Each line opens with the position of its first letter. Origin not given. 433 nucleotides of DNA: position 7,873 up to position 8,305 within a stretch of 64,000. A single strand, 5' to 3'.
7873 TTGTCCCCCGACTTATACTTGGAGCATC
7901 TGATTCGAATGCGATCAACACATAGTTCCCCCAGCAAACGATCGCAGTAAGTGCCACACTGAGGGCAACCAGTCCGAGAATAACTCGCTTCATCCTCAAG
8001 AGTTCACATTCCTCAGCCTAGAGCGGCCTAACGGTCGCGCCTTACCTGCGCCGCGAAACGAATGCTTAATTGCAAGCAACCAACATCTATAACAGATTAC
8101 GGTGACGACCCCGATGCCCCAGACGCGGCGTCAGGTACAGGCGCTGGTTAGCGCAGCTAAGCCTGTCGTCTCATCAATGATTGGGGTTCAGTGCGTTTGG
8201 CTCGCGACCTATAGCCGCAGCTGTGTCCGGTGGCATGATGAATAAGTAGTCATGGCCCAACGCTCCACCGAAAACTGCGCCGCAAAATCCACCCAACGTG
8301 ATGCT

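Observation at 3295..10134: Degenerate chromosomal integron: decayed intI divergent from an array of at least 6 cassettes with attC sites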

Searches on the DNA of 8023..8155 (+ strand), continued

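Call 58: search_with_rna_model(model_id=R1, sources=[window, L001, L016, L018, L019, L021, L027, L039, L041, L044, L045, L047, L048, L054, L060, L065, L076, L079, L081, L088, L090, L092, L095, L098, L100, L102, L105, L106, L112], max_evalue=0.0001, make_alignment=true)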
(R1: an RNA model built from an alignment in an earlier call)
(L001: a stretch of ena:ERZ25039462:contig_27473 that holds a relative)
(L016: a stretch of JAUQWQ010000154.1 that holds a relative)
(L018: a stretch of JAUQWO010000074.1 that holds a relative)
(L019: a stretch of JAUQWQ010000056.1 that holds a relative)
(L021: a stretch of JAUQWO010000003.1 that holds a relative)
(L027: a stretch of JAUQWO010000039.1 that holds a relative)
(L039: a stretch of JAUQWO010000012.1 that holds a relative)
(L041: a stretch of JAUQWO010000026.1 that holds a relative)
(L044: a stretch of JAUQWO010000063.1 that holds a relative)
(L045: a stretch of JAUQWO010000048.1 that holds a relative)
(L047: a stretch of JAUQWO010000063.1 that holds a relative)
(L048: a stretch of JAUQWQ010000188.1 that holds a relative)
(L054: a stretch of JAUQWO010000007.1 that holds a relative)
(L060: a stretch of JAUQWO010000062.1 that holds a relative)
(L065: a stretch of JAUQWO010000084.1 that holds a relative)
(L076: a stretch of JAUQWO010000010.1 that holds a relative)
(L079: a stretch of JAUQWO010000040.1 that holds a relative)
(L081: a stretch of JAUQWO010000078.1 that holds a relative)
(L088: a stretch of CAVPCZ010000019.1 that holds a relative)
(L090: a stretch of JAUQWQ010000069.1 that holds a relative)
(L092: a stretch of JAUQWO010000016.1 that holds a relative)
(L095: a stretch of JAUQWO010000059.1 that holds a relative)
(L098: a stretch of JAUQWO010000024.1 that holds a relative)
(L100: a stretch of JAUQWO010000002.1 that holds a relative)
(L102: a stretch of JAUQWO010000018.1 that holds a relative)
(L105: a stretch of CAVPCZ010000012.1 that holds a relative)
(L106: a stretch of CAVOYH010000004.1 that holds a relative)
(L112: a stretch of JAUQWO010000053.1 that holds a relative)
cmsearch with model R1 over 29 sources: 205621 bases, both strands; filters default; matches with E-value up to 0.0001: 160.
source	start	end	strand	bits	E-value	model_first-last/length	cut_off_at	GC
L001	936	1064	+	156.3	2e-44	1-130/130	no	0.59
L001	2989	3117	+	155.4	3.6e-44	1-130/130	no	0.6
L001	7406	7534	+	155.1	4.5e-44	1-130/130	no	0.59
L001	272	400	+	154.9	5.1e-44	1-130/130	no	0.59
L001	2249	2377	+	154.6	6.2e-44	1-130/130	no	0.61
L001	3764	3892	+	154.3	8.1e-44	1-130/130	no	0.6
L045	2219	2347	-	153.7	1.2e-43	1-130/130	no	0.6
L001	4584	4712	+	153.5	1.4e-43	1-130/130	no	0.6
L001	5221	5349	+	153.4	1.4e-43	1-130/130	no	0.6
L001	5808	5936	+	153.2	1.7e-43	1-130/130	no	0.6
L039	1664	1792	+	152.8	2.2e-43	1-130/130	no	0.59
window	8025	8154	+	151.8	4.4e-43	1-130/130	no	0.58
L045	3738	3867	-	143.5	1.4e-40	1-130/130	no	0.6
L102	3324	3454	+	140.5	1.1e-39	1-130/130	no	0.63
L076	3028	3158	+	140.4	1.2e-39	1-130/130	no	0.62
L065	104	234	+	139.8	1.9e-39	1-130/130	no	0.62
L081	5226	5355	-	138.7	3.9e-39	1-130/130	no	0.61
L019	1620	1749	-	138.5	4.6e-39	1-130/130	no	0.6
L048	697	826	+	137.6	8.3e-39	1-130/130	no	0.58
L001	1447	1574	+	136.5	1.8e-38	1-130/130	no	0.61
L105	3378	3506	+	136.3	2.1e-38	1-130/130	no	0.63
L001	6819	6947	+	135.6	3.4e-38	1-130/130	no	0.62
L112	2890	3019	-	135.5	3.6e-38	1-130/130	no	0.62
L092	6213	6343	-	135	5.1e-38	1-130/130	no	0.62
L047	1704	1834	-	133.2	1.7e-37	1-130/130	no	0.61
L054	2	130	+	128.6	4.3e-36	3-130/130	no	0.62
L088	583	710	+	120.5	1.2e-33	1-130/130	no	0.64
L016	1102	1234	+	117.4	1e-32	1-130/130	no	0.59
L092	4148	4280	-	117.2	1.2e-32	1-130/130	no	0.57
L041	1187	1319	+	115.8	3.1e-32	1-130/130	no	0.61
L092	1113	1245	-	115.7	3.4e-32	1-130/130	no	0.59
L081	4331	4463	-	115.3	4.5e-32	1-130/130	no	0.6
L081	762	894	-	114.5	8e-32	1-130/130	no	0.59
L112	2239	2372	-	113.9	1.2e-31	1-130/130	no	0.57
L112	3711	3844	-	113.2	1.9e-31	1-130/130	no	0.57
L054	664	797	+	113.1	2e-31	1-130/130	no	0.57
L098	6477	6609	-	112.9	2.3e-31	1-130/130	no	0.58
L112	4377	4510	-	112.3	3.6e-31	1-130/130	no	0.57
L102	2567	2699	+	112.2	3.9e-31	1-130/130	no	0.57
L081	2029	2161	-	112.1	4.2e-31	1-130/130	no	0.59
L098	5929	6062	-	112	4.5e-31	1-130/130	no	0.57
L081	3466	3599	-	111.8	5e-31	1-130/130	no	0.57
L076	52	185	+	111.6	5.8e-31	1-130/130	no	0.57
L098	7028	7161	-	111.6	5.8e-31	1-130/130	no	0.61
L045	2913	3046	-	110.9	9.2e-31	1-130/130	no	0.59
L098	1131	1264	-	110.5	1.3e-30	1-130/130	no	0.58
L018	1218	1351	+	110.4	1.4e-30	1-130/130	no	0.59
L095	2677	2810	+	110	1.7e-30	1-130/130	no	0.58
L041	2419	2550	+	109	3.5e-30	1-130/130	no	0.58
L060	2930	3063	-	108.6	4.5e-30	1-130/130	no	0.57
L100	694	827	+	108.2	6.3e-30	1-130/130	no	0.59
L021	2104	2237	-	108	7e-30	1-130/130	no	0.6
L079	1278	1411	+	108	7.3e-30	1-130/130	no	0.57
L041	457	590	+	107.8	7.9e-30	1-130/130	no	0.6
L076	1611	1742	+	107.8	8.4e-30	1-130/130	no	0.6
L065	766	898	+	107.3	1.1e-29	1-130/130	no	0.59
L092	2916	3048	-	106.2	2.5e-29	1-130/130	no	0.59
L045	1524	1656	-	105.7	3.4e-29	1-130/130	no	0.62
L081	2695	2826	-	105.7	3.5e-29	1-130/130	no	0.6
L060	2098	2230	-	105.4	4.2e-29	1-130/130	no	0.61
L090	1048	1181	+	105.4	4.2e-29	1-130/130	no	0.59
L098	7715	7846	-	105.2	4.8e-29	1-130/130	no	0.6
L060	1423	1555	-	105.2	5e-29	1-130/130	no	0.59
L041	1772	1903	+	105.1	5.2e-29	1-130/130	no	0.59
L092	1841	1973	-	105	5.9e-29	1-130/130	no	0.6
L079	101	233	+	104.8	6.7e-29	1-130/130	no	0.58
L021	1317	1448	-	104.7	6.8e-29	1-130/130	no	0.59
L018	2095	2227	+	104.3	9.4e-29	1-130/130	no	0.6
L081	5965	6096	-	104.1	1e-28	3-130/130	5'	0.6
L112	1109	1241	-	103.8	1.3e-28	1-130/130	no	0.59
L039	2333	2464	+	103.8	1.4e-28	1-130/130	no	0.64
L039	132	263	+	103.6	1.6e-28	1-130/130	no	0.59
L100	3784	3916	+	102.3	3.8e-28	1-130/130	no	0.59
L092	5329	5461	-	102.3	3.9e-28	1-130/130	no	0.56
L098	5270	5401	-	102.1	4.2e-28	1-130/130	no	0.6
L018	590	722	+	101.9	5e-28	1-130/130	no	0.59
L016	1751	1883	+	101.8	5.4e-28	1-130/130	no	0.59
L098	2973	3106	-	101.4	7e-28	1-130/130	no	0.6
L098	4654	4786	-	100.9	9.7e-28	1-130/130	no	0.6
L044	3362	3486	-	100.5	1.3e-27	1-130/130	no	0.58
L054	1264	1396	+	99.7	2.3e-27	1-130/130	no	0.61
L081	1444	1576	-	99.5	2.6e-27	1-130/130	no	0.6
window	3294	3462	+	99.2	3.1e-27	1-130/130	no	0.59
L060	3572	3704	-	99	3.6e-27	1-130/130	no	0.6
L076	965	1097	+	97.7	8.9e-27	1-130/130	no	0.59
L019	90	220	-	96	3e-26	1-130/130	no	0.59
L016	97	229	+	95.8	3.4e-26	1-130/130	no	0.6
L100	3032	3164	+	95.2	5.2e-26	1-130/130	no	0.6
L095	764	896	+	95.1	5.5e-26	1-130/130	no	0.61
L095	109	241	+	94.9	6.2e-26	1-130/130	no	0.62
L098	1676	1808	-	93.7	1.4e-25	1-130/130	no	0.6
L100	1711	1843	+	93.6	1.5e-25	1-130/130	no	0.59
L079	1997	2127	+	93.6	1.6e-25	1-130/130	no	0.62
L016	2281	2412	+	92.2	4e-25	1-130/130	no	0.62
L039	764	912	+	91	9.8e-25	1-130/130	no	0.58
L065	1676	1807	+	89.4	2.9e-24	1-130/130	no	0.61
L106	3920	4050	-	89.3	3e-24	1-130/130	no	0.57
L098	57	188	-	89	3.8e-24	1-130/130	no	0.6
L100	2368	2500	+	88.9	4.1e-24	1-130/130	no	0.62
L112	1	132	-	84.1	1.1e-22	1-130/130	no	0.57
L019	633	779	-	83.7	1.5e-22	1-130/130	no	0.61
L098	3486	3633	-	81.5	7.2e-22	1-130/130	no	0.59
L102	119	250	+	79.8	2.2e-21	1-130/130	no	0.6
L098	2221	2368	-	79.2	3.4e-21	1-130/130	no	0.61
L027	209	356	+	77.5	1.1e-20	1-130/130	no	0.64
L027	1550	1697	+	77.2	1.3e-20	1-130/130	no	0.64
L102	4043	4190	+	77.2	1.3e-20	1-130/130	no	0.64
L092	4727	4874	-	77.1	1.5e-20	1-130/130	no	0.62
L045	945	1091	-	76.7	2e-20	1-130/130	no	0.64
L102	1913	2060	+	76.4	2.4e-20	1-130/130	no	0.63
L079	2950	3096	+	75.6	4.3e-20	1-130/130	no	0.62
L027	936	1084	+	74.9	7e-20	1-130/130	no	0.65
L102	1259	1407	+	74.5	9.1e-20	1-130/130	no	0.62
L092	511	657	-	74.5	9.3e-20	1-130/130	no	0.63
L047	608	755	-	74.4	9.4e-20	1-130/130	no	0.62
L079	682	828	+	73.9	1.4e-19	1-130/130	no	0.63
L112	552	698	-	72.8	2.9e-19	1-130/130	no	0.61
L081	6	152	-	72.7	3.1e-19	1-130/130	no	0.6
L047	41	187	-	72.6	3.5e-19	1-130/130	no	0.61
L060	751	897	-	72.5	3.6e-19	1-130/130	no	0.64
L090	424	556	+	71.5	7.2e-19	1-130/130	no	0.62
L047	4095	4255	-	71.1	9.7e-19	1-130/130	no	0.58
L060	72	218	-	70.9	1.1e-18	1-130/130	no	0.65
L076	2432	2578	+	70.9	1.1e-18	1-130/130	no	0.63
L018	2917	3063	+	69.5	2.8e-18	1-130/130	no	0.63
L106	781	907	-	65.2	5.9e-17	1-130/130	no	0.57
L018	119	264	+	60.9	1.2e-15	1-130/130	no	0.63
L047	3347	3507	-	60.8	1.2e-15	1-130/130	no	0.61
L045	1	139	-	58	8.4e-15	1-121/130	3'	0.65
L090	1714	1852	+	58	8.4e-15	1-121/130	3'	0.65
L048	1404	1545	+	57.6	1.1e-14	1-125/130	3'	0.61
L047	5957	6088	-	49.6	3e-12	1-130/130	no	0.56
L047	4988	5163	-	45.6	4.7e-11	1-130/130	no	0.62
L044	2056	2153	-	44.4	1.1e-10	19-113/130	no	0.54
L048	1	85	+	43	2.8e-10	47-130/130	5'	0.58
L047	2521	2696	-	41.4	8.5e-10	1-130/130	no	0.62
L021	2642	2693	-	33.7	1.7e-07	78-130/130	5'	0.71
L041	1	52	+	33.7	1.7e-07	78-130/130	5'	0.71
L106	3183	3325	-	33.1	2.7e-07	1-130/130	no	0.58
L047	7217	7314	-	32.3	4.8e-07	19-113/130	no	0.54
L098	6477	6609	+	31.4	8.9e-07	1-130/130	no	0.58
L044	4947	5058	-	30.6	1.6e-06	19-113/130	no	0.59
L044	4005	4115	-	30.4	1.8e-06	19-113/130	no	0.64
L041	1772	1903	-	30.3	1.9e-06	1-130/130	no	0.59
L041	2419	2550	-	29.9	2.5e-06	1-130/130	no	0.58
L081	2695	2826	+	29.8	2.7e-06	1-130/130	no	0.6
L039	132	263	-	29.5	3.2e-06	1-130/130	no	0.59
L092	1113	1245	+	29.3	3.7e-06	1-130/130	no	0.59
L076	1611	1742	-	28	9.5e-06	1-130/130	no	0.6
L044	1063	1173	-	28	9.6e-06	19-113/130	no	0.59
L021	551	704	-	27.3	1.5e-05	1-130/130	no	0.52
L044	147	258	-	25.8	4.2e-05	19-113/130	no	0.61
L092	4148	4280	+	25.4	5.7e-05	1-130/130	no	0.57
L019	90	220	+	25.4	5.9e-05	1-130/130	no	0.59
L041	1187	1319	-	24.9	8.2e-05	1-130/130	no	0.61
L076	52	185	-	24.8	8.7e-05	1-130/130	no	0.57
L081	4331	4463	+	24.8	8.8e-05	1-130/130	no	0.6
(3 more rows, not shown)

Alignment A7: 150 matches aligned to the model, 295 columns, each read 5' to 3' on its own strand. Consensus structure (alignment columns), stored with it:
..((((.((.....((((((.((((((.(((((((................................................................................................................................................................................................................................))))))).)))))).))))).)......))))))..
